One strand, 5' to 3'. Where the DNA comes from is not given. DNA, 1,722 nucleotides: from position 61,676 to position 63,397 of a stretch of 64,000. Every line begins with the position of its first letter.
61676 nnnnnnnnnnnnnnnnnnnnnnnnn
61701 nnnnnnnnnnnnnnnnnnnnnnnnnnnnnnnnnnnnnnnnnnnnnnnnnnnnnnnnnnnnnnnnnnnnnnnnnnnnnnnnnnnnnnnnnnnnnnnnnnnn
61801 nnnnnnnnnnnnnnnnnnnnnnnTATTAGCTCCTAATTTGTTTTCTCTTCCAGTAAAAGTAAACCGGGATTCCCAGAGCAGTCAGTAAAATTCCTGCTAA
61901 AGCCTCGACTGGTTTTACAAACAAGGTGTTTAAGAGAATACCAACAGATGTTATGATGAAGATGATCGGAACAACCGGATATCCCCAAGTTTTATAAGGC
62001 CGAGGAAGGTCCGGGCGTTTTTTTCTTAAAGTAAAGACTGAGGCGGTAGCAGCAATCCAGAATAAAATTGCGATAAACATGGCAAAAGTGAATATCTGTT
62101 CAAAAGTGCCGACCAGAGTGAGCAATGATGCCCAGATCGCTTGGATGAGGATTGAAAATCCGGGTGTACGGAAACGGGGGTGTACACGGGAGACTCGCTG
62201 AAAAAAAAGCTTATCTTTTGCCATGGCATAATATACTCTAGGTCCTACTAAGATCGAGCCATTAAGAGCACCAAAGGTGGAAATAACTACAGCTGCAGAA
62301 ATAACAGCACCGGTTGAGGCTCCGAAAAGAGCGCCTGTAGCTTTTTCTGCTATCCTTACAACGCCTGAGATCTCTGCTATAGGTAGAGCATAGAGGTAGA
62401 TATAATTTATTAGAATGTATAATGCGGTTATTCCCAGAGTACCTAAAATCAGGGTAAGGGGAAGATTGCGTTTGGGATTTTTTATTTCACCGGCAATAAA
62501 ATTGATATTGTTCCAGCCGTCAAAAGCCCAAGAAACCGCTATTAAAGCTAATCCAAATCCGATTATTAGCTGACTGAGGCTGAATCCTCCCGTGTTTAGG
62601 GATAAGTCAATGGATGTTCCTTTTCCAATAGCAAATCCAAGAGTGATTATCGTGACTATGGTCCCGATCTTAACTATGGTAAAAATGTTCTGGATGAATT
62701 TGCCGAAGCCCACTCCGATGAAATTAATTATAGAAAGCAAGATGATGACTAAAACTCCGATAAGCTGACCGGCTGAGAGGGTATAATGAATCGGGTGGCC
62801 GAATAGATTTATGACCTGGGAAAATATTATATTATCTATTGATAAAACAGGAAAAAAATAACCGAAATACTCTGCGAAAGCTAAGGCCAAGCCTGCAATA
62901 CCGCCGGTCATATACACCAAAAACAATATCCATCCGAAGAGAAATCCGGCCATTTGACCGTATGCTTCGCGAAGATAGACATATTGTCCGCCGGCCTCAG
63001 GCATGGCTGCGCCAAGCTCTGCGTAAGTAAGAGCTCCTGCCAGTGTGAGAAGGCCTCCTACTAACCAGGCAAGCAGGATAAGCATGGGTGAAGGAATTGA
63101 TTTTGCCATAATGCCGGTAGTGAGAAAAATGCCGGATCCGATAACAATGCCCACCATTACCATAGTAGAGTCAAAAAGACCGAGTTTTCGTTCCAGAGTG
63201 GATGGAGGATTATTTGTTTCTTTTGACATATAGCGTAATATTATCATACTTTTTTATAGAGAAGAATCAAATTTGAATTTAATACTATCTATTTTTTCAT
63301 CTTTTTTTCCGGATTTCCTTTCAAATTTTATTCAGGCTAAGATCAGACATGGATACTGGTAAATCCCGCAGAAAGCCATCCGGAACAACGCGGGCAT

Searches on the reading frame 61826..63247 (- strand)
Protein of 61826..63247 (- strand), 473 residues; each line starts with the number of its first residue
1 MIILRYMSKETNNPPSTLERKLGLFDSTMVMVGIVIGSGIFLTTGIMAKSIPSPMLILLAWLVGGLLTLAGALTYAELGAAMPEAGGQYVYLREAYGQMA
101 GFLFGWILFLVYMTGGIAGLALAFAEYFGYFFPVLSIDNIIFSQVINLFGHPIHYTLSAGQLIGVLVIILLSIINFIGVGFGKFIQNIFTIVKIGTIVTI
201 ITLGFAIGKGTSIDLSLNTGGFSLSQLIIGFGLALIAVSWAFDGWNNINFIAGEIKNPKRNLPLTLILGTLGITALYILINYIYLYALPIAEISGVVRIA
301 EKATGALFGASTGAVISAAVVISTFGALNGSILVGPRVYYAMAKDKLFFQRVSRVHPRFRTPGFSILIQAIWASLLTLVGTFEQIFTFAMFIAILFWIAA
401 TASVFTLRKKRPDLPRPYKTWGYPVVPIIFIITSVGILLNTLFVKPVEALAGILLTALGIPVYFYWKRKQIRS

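Call 15: search_protein_families(library=pfam, proteins=[window:61826-63247:-], max_evalue=0.01)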
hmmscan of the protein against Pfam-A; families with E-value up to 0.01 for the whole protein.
window:61826-63247:- (473 aa): 2 families
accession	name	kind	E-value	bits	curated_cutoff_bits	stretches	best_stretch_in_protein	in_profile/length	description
PF13520.12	AA_permease_2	-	2.7e-59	201.6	27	1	22-446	1-409/427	Amino acid permease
PF00324.27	AA_permease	-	5.7e-35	121.3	24.6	1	27-468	2-462/470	Amino acid permease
